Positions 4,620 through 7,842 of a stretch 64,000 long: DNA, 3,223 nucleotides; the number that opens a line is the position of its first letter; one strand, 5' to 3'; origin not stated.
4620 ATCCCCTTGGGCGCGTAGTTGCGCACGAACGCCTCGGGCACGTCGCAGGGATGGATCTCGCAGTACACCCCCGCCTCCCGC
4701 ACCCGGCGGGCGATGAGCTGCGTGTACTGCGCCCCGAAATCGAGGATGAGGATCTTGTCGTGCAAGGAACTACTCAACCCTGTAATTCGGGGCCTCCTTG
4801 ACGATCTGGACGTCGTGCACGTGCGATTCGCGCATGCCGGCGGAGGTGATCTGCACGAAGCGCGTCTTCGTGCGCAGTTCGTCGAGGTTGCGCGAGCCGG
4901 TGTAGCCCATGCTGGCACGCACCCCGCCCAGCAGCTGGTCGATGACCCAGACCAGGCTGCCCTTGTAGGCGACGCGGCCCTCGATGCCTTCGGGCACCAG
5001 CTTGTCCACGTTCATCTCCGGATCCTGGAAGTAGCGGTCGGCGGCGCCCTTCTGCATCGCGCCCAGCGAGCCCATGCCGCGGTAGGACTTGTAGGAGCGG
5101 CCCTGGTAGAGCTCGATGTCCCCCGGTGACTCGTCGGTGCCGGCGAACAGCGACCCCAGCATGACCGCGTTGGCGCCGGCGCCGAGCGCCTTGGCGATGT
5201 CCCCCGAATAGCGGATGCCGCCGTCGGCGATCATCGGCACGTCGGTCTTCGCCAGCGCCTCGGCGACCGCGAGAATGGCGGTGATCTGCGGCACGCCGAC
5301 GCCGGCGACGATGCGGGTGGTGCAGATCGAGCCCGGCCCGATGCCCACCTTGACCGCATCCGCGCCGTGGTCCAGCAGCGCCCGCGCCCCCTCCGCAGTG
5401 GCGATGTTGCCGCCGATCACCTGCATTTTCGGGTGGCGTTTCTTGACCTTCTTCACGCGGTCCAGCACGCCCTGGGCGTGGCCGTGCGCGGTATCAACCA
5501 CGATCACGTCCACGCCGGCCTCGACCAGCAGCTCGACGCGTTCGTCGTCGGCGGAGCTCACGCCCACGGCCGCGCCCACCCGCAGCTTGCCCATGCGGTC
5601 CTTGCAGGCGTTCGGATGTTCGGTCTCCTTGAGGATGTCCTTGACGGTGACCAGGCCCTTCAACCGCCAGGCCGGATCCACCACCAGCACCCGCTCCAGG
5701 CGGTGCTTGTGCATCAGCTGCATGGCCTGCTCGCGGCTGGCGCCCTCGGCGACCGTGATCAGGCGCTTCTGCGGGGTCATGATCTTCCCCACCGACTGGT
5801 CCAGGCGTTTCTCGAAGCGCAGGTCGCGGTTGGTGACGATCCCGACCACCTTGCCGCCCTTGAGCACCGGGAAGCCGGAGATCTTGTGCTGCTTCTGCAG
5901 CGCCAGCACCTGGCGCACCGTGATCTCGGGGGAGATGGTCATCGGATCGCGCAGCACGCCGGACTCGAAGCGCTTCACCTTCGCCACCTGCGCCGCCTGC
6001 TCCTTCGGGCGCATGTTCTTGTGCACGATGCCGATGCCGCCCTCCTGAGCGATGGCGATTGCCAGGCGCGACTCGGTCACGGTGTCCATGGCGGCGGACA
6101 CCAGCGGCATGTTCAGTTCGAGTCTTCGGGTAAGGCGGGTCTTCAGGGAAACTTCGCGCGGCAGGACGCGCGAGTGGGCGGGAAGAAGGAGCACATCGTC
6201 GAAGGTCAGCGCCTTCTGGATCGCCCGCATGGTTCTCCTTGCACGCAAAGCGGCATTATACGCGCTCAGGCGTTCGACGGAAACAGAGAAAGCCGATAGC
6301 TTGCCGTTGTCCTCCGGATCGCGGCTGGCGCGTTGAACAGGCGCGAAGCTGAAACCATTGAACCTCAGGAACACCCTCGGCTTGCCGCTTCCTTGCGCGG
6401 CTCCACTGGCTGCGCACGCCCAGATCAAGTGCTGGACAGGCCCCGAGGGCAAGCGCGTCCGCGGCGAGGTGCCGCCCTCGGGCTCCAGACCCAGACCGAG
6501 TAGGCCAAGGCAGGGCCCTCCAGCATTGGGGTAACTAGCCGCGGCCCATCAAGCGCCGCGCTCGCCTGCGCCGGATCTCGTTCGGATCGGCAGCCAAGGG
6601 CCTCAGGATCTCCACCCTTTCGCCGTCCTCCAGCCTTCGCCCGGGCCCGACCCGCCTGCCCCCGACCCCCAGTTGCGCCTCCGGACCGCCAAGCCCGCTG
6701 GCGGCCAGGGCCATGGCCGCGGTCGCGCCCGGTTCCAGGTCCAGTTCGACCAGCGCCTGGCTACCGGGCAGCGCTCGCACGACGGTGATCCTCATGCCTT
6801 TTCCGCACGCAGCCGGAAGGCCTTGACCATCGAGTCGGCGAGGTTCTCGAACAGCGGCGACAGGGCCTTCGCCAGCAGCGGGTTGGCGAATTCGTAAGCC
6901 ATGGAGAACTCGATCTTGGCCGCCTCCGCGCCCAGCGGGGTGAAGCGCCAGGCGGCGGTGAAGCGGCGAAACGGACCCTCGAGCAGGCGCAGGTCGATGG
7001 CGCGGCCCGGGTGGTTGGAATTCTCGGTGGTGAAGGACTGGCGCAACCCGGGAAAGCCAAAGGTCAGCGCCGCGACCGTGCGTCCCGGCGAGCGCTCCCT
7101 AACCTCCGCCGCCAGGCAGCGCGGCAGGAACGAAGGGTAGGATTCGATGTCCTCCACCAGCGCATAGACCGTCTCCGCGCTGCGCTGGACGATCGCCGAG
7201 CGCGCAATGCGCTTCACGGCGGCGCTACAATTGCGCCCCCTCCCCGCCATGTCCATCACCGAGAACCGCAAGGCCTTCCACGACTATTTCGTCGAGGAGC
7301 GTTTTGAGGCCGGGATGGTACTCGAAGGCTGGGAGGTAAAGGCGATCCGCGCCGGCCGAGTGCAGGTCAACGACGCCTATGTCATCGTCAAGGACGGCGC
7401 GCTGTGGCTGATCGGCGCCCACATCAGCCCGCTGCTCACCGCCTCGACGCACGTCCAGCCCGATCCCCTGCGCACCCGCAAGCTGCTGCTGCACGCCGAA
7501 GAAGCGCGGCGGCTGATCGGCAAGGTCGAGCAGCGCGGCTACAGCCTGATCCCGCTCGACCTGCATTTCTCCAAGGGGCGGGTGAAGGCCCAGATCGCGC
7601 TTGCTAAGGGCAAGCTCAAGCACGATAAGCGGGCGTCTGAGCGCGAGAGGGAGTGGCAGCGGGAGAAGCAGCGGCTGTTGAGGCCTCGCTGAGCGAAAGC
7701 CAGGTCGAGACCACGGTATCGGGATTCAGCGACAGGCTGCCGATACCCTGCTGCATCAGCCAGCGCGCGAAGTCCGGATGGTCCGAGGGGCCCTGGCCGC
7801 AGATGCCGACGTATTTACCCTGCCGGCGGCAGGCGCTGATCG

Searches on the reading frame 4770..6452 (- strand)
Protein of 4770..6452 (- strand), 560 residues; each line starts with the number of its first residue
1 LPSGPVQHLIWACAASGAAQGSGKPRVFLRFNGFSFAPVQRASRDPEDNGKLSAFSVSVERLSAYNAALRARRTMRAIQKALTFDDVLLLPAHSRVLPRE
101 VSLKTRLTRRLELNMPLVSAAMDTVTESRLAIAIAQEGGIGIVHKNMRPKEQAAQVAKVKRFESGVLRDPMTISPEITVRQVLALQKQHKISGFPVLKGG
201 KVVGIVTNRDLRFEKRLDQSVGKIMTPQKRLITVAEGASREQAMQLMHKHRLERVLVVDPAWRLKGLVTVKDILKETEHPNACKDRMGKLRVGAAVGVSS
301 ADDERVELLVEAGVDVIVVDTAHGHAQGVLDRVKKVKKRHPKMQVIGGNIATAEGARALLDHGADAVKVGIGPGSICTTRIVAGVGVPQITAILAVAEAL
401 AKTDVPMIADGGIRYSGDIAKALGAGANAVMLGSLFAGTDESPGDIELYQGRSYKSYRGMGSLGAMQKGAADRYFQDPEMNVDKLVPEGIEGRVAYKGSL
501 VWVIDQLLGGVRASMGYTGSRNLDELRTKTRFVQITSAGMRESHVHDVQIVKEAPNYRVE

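Call 17: search_protein_families(library=ncbifam, proteins=[window:4770-6452:-], max_evalue=0.00001)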
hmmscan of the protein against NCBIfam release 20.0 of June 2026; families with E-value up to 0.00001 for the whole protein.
window:4770-6452:- (560 aa): 21 families
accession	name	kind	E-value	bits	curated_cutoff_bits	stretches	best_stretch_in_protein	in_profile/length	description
TIGR01302.1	IMP_dehydrog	equivalog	5.3e-189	628.8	481.5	1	81-527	1-449/450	IMP dehydrogenase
NF005311.0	PRK06843.1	equivalog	3.4e-132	441.2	779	2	271-549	123-401/404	inosine 5-monophosphate dehydrogenase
NF005869.0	PRK07807.1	equivalog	1.5e-96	324.3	549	1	79-544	10-473/479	GuaB1 family IMP dehydrogenase-related protein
NF052358.1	GMPRedGuaB1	equivalog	7.3e-94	315.6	675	1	78-543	9-472/479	GMP reductase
NF005493.0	PRK07107.1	equivalog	3.6e-90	302.9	585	1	80-553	8-496/502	IMP dehydrogenase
TIGR01303.1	IMP_DH_rel_1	equivalog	1.4e-86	291.3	562.75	1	81-543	11-470/475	GuaB1 family IMP dehydrogenase-related protein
NF003470.0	PRK05096.1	equivalog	3.4e-57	194.2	397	1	291-536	98-337/347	GMP reductase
NF003966.0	PRK05458.1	equivalog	1.3e-54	185.8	344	1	292-535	89-317/327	GMP reductase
TIGR01305.1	GMP_reduct_1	equivalog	1e-52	179.3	492.15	1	293-537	99-337/343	GMP reductase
TIGR01306.1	GMP_reduct_2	equivalog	3.9e-49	167.9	465.65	1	293-529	86-308/321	GMP reductase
TIGR01304.1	IMP_DH_rel_2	equivalog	1.4e-27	96.9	342.1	1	294-447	132-297/365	GuaB3 family IMP dehydrogenase-related protein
NF041552.1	TF_PrdR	equivalog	4.3e-10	38.5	795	0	219-300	6-85/577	sigma-54 dependent transcriptional regulator PrdR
TIGR03151.1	enACPred_II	equivalog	1.8e-09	37.3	453.1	0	104-161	1-59/307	enoyl-[acyl-carrier-protein] reductase FabK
TIGR01186.1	proV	subfamily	1.1e-08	34.7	326.6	0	228-333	249-351/363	betaine/proline/choline family ABC transporter ATP-binding protein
NF053863.1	DS11_antiphage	equivalog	1.9e-07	30.5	260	1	62-275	4-190/305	CBS domain-containing anti-phage protein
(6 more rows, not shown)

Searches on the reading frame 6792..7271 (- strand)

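Call 17: search_protein_families(library=ncbifam, proteins=[window:6792-7271:-], max_evalue=0.00001)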
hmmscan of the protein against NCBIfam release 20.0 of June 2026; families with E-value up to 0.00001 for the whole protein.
window:6792-7271:- (159 aa): 1 family
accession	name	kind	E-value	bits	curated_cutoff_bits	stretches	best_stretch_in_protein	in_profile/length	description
NF007999.1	PRK10724.1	equivalog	2e-36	125.4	258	1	21-157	3-139/144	type II toxin-antitoxin system RatA family toxin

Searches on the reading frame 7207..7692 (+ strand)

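Call 17: search_protein_families(library=ncbifam, proteins=[window:7207-7692:+], max_evalue=0.00001)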
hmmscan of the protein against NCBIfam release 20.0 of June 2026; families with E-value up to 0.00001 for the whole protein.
window:7207-7692:+ (161 aa): 2 families
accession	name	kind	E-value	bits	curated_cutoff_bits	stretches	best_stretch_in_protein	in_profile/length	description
NF003843.0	PRK05422.1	equivalog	4e-60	202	130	1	15-159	11-154/156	SsrA-binding protein SmpB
TIGR00086.1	smpB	equivalog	3.1e-49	166.7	119.1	1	17-158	2-143/144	SsrA-binding protein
